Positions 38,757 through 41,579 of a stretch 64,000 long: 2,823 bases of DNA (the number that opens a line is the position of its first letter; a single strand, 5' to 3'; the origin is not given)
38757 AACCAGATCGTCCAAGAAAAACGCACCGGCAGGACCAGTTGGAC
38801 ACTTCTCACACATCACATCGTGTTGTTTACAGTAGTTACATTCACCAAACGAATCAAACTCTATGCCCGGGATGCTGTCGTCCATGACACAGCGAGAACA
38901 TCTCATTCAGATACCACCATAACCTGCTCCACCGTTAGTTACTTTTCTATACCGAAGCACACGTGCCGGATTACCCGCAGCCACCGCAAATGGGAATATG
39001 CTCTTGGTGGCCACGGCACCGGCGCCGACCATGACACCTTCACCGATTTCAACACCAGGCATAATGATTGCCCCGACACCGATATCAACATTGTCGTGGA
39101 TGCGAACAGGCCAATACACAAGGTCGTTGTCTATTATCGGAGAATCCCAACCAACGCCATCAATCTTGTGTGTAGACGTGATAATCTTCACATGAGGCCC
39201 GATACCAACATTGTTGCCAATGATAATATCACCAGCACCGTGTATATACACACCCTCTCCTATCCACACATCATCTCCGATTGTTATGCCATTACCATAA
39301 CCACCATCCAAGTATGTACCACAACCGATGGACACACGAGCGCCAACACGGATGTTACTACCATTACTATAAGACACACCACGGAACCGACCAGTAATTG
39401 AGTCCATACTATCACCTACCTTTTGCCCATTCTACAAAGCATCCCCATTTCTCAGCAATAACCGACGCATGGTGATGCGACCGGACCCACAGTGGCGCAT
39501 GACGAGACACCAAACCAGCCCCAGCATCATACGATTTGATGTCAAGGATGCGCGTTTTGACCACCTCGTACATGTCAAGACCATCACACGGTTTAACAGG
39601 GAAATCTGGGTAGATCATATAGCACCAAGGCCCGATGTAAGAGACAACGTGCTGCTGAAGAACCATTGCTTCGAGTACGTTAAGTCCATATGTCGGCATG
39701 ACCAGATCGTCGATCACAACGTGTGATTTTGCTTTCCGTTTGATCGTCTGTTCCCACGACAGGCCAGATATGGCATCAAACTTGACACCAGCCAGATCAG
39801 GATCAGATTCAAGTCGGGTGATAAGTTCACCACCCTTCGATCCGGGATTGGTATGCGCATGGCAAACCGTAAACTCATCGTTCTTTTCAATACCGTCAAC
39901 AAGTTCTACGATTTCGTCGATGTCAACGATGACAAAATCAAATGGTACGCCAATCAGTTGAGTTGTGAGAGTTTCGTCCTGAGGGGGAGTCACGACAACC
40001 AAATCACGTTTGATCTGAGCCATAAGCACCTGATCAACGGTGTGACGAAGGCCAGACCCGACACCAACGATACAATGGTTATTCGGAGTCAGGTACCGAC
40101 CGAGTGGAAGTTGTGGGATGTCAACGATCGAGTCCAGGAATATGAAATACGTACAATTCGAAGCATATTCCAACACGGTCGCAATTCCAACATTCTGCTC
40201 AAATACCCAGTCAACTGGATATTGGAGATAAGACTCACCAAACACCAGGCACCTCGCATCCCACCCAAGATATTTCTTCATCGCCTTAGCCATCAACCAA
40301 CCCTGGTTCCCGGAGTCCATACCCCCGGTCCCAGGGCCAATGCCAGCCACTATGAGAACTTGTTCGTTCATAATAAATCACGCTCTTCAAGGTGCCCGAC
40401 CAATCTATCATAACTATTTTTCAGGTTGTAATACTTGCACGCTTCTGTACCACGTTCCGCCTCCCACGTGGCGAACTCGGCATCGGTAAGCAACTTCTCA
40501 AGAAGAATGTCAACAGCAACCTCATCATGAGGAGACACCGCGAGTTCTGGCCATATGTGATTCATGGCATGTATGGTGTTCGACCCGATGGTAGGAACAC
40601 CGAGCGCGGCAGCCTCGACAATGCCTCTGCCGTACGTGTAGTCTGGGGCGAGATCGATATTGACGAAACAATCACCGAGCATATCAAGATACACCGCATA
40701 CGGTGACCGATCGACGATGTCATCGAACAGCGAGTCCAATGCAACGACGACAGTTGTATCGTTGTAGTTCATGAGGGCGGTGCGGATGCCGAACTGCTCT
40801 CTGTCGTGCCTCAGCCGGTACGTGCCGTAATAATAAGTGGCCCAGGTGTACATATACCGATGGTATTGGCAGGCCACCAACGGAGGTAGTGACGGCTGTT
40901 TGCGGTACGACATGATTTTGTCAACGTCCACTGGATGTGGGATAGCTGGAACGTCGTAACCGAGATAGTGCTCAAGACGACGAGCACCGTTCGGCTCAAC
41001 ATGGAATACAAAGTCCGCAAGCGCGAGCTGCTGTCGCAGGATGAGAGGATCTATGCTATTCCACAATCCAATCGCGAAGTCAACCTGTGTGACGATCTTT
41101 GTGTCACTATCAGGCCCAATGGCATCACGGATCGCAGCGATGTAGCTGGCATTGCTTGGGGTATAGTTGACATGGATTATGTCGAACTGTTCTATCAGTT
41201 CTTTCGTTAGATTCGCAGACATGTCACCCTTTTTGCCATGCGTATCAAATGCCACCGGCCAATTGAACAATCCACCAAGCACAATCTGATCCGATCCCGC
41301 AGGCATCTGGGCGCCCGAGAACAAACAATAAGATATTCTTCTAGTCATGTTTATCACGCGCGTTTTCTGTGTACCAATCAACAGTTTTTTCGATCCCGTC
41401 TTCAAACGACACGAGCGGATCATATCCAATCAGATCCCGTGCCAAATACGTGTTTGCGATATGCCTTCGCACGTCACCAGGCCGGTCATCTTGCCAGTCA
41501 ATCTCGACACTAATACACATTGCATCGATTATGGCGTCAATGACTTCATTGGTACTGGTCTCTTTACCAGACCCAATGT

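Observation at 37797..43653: Complete virus-encoded amino/amidino-sugar pathway with two glycosyltransferases placed between capsid operons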

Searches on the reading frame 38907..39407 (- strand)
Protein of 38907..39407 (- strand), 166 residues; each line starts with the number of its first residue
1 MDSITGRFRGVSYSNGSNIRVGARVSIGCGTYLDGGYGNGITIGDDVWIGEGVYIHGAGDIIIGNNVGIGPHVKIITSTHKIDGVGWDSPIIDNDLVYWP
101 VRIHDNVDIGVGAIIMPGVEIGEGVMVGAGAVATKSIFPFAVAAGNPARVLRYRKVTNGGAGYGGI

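Call 3: search_protein_families(library=pfam, proteins=[window:38907-39407:-], max_evalue=0.01)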
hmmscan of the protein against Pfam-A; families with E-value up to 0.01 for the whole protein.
window:38907-39407:- (166 aa): 3 families
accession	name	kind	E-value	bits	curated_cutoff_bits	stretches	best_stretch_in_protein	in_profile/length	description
PF00132.30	Hexapep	-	2.1e-13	49.8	27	2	101-132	2-33/36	Bacterial transferase hexapeptide (six repeats)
PF14602.12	Hexapep_2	-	3.7e-08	33.4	27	1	100-134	1-33/34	Hexapeptide repeat of succinyl-transferase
PF25084.1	LbH_EIF2B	-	2e-05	25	54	1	41-126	22-104/105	EIF2B subunit epsilon LbH domain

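Call 4: search_protein_families(library=ncbifam, proteins=[window:38907-39407:-], max_evalue=0.001)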
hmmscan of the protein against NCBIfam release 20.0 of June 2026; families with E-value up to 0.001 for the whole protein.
window:38907-39407:- (166 aa): 31 families (the best 25 are shown)
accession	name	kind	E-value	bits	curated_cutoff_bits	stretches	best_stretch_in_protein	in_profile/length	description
NF007797.0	PRK10502.1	subfamily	1.4e-19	70.4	192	1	21-156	55-181/183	WcaF family extracellular polysaccharide biosynthesis acetyltransferase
NF007499.0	PRK10092.1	equivalog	6.6e-17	61.9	314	1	37-152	70-181/183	maltose O-acetyltransferase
NF007240.0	PRK09677.1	equivalog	2.1e-16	60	243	1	15-156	40-186/192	putative lipopolysaccharide biosynthesis O-acetyl transferase WbbJ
TIGR03308.1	phn_thr-fam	hypoth_equivalog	8.2e-15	55.2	201.65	1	101-154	109-162/204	phosphonate metabolim protein, transferase hexapeptide repeat family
NF007076.0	PRK09527.1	equivalog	2.5e-14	53.2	347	1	36-152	71-183/203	galactoside O-acetyltransferase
TIGR03570.1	NeuD_NnaD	subfamily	3.1e-12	46.5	160.8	1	42-149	95-202/202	NeuD/PglB/VioB family sugar acetyltransferase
NF050158.1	CarbAnhydGPos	equivalog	7e-12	45.3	250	1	95-152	82-141/172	gamma carbonic anhydrase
TIGR04008.1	WcaF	equivalog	1.1e-11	44.9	326.3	1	36-154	67-178/180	colanic acid biosynthesis acetyltransferase WcaF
NF000311.1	Vat_ABCDEFH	equivalog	1.5e-11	44.3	300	1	82-154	90-164/201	Vat family streptogramin A O-acetyltransferase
NF000097.1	stregram_VatC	exception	3.7e-11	43.3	425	1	80-154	96-172/212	streptogramin A O-acetyltransferase Vat(C)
NF041874.1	EPS_EpsC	equivalog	5.5e-11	42.5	150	1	39-153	60-166/168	serine O-acetyltransferase EpsC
NF000490.1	chloram_CatB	equivalog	1.1e-10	41.2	350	1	103-154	113-164/210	type B chloramphenicol O-acetyltransferase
NF033468.1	stregram_VatI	exception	1.6e-10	41.2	415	1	81-155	91-167/208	streptogramin A O-acetyltransferase Vat(I)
NF000101.1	stregram_VatA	exception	4e-10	39.7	450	1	100-154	118-172/219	streptogramin A O-acetyltransferase Vat(A)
NF058585.1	HptprglPActTf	PfamEq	7e-10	38.7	300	1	101-155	107-161/172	heptaprenylglyceryl phosphate O-acetyltransferase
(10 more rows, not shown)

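Call 33: search_solved_structures(query=window:38907-39407:-, max_evalue=1e-8, show_alignments=2)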
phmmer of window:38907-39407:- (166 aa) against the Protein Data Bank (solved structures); distinct sequences matched with E-value up to 1e-8: 26.
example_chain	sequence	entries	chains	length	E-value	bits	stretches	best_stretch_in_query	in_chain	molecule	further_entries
3srt_A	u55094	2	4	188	4.7e-18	69.1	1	26-152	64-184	Maltose O-acetyltransferase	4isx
3ftt_A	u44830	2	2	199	4.3e-17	66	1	32-155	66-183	Putative acetyltransferase SACOL2570 | Galactoside O-acetyltransferase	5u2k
4dcl_A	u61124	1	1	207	4.4e-17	66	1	32-155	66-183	Putative acetyltransferase SACOL2570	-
3v4e_A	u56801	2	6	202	4.5e-17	66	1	32-155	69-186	Galactoside O-acetyltransferase | Putative acetyltransferase SACOL2570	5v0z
4egg_A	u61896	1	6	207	4.7e-17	65.9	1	32-155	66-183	Putative acetyltransferase SACOL2570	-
6ag8_C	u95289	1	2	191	5.4e-14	55.9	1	37-152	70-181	Maltose O-acetyltransferase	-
1ocx_A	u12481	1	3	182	8e-14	55.4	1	37-152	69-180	MALTOSE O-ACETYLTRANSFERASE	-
2ic7_A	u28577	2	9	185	2.2e-13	53.9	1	36-154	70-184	Maltose transacetylase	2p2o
1kqa_A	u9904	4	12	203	4.1e-12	49.8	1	36-152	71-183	GALACTOSIDE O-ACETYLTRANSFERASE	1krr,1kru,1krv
3hjj_A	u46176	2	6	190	4.4e-12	49.7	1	36-152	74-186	Maltose O-acetyltransferase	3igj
3ect_A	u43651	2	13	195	3.7e-11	46.7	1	37-155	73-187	Hexapeptide-repeat containing-acetyltransferase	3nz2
4mzu_A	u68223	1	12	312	1.9e-10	44.4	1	21-159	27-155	WxcM-like protein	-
1khr_A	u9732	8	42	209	2.1e-10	44.2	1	65-154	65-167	STREPTOGRAMIN A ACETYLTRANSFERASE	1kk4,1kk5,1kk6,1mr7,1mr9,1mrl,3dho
7hzv_A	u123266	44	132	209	2.1e-10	44.2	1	65-154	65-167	Streptogramin A acetyltransferase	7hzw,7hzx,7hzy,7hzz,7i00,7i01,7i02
4mfg_A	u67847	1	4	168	3.2e-10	43.6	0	101-153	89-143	Putative acyltransferase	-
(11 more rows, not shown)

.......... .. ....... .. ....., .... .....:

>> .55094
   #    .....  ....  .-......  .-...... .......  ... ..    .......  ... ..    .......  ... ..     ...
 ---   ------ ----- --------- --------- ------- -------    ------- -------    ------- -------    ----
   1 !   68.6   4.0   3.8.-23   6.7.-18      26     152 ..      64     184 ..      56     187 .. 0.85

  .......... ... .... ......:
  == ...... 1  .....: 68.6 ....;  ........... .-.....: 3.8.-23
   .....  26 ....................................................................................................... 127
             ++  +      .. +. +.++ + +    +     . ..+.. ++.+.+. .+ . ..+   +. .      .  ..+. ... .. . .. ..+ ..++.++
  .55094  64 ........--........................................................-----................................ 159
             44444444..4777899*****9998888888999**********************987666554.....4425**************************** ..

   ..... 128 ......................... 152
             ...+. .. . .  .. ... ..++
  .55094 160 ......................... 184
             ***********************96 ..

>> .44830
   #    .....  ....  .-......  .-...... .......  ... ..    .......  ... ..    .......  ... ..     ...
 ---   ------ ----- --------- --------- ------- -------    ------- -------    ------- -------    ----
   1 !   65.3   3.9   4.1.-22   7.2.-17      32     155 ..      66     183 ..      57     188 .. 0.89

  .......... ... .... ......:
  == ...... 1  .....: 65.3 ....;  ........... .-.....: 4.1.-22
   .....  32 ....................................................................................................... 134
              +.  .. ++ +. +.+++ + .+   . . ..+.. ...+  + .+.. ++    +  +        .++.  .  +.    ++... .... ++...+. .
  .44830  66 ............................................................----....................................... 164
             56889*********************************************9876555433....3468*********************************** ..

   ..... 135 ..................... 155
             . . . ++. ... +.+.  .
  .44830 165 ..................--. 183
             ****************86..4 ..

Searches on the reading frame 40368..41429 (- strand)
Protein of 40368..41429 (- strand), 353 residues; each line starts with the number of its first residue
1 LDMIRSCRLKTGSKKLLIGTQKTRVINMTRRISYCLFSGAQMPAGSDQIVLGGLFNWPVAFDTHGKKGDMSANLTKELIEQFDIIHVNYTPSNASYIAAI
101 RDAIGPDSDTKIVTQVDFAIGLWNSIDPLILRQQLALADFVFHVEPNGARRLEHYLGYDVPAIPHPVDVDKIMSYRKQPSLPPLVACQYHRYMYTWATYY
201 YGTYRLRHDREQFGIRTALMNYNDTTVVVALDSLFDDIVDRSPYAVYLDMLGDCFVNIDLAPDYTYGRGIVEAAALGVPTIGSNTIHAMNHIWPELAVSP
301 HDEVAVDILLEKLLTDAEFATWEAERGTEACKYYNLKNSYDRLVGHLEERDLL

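Call 3: search_protein_families(library=pfam, proteins=[window:40368-41429:-], max_evalue=0.01)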
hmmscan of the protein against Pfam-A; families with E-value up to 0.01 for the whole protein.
window:40368-41429:- (353 aa): 1 family
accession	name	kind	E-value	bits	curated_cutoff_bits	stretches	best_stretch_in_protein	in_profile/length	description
PF13439.12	Glyco_transf_4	-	0.00053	20.5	28.5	1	73-170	63-169/170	Glycosyltransferase Family 4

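Call 4: search_protein_families(library=ncbifam, proteins=[window:40368-41429:-], max_evalue=0.001)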
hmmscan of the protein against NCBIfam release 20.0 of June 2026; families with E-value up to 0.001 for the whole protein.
window:40368-41429:- (353 aa): 0 families

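Call 72: predict_structure(alignment_id=A3)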
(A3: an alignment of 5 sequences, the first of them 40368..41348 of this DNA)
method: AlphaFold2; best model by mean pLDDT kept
length: 326 residues; sequences in the alignment: 5
mean_pLDDT: 81.1   pTM: 0.84
mean pLDDT of the five models: 81.1, 76.9, 61.6, 48.5, 41.8
residues with pLDDT >= 90: 98; 70-90: 159; 50-70: 61; < 50: 8
segments of 3 or more residues with pLDDT < 50: 17-20
pLDDT, mean of each block of 10 residues (from residue 1): 71 52 67 88 82 88 79 85 87 60 85 90 86 91 91 87 59 61 73 64 70 73 91 75 92 91 94 83 91 96 94 93 90
secondary structure, 60 per line:
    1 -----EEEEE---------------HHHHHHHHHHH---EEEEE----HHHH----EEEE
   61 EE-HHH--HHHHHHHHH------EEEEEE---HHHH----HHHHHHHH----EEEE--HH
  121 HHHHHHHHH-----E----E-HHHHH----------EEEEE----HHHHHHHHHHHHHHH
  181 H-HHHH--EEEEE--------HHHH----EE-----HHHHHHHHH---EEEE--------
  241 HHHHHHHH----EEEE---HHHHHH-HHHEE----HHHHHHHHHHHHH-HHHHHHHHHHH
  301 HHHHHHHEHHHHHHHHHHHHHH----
elements in order: E6-10 H26-36 E40-44 H49-52 E57-62 H69-77 E84-89 H93-96 H101-108 E113-116 H119-129 H142-146 E157-161 H166-181 H183-186 E189-193 H202-205 H217-225 E229-232 H241-248 E253-256 H260-265 H276-288 H290-307 H309-322

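Call 75: fold_search(model_id=the predicted structure, library=pdb)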
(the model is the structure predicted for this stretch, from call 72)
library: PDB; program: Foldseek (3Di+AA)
matches with E <= 10: 500; with E <= 0.001: 500
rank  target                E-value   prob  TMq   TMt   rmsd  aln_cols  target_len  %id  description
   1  2gej                  2.0e-11  1.00  0.71  0.65   5.4       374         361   15  Crystal Structure of phosphatidylinositol mannosyltransferase (PimA) from Mycobacterium smegmatis in complex with GDP-Ma (released 2007-04-03)
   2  8rz3_A                8.3e-11  1.00  0.72  0.72   4.4       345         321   14  Structures of Se- glycosyltransferase SenB from Variovorax paradoxus (released 2024-09-11)
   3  3c4q_B                1.1e-10  1.00  0.70  0.59   6.3       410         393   14  Structure of the retaining glycosyltransferase MshA : The first step in mycothiol biosynthesis. Organism : Corynebacte (released 2008-04-01)
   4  6n1x                  3.6e-10  1.00  0.76  0.67   5.1       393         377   14  BshA from Staphylococcus aureus complexed with UDP and N-acetylglucosamine (released 2019-08-21)
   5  8jjn_A                3.8e-10  1.00  0.74  0.75   4.0       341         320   13  Structure of SenB in complex with UDP-Glc and PO4- at 1.98 Angstroms resolution (released 2024-02-07)
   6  8rz3_B                6.9e-10  1.00  0.72  0.73   4.2       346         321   12  Structures of Se- glycosyltransferase SenB from Variovorax paradoxus (released 2024-09-11)
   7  5d01_B                8.2e-10  1.00  0.70  0.65   5.4       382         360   15  Crystal structure of BshA from B. subtilis complexed with N-acetylglucosaminyl-malate (released 2016-09-07)
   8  3mbo_D                1.1e-09  1.00  0.73  0.65   4.5       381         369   14  Crystal Structure of the Glycosyltransferase BaBshA bound with UDP and L-malate (released 2010-09-29)
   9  8jjq_A                1.2e-09  1.00  0.71  0.72   4.5       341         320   14  Structure of SenB in complex with UDP-GalNAc at 1.64 Angstroms resolution (released 2024-02-07)
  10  8fbx_C                1.6e-09  1.00  0.71  0.76   4.0       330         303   13  Selenosugar synthase SenB from Variovorax paradoxus (released 2023-11-22)
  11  3c48_A                1.9e-09  1.00  0.47  0.40  10.4       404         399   14  Structure of the retaining glycosyltransferase MshA: The first step in mycothiol biosynthesis. Organism: Corynebacteri (released 2008-03-25)
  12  6d9t                  1.9e-09  1.00  0.73  0.64   4.8       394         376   14  BshA from Staphylococcus aureus complexed with UDP (released 2019-05-08)
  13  5d00_B                2.0e-09  1.00  0.75  0.68   5.8       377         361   14  Crystal structure of BshA from B. subtilis complexed with N-acetylglucosaminyl-malate and UMP (released 2016-09-07)
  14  8dvw                  2.1e-09  1.00  0.71  0.63   5.4       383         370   12  Structure of the Campylobacter concisus glycosyltransferase PglA R203Q (released 2024-01-17)
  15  6zn1                  2.2e-09  1.00  0.68  0.56   6.4       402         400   12  Trehalose transferase bound to alpha-D-glucopyranosyl-beta-galactopyranose from Thermoproteus uzoniensis (released 2021-01-20)
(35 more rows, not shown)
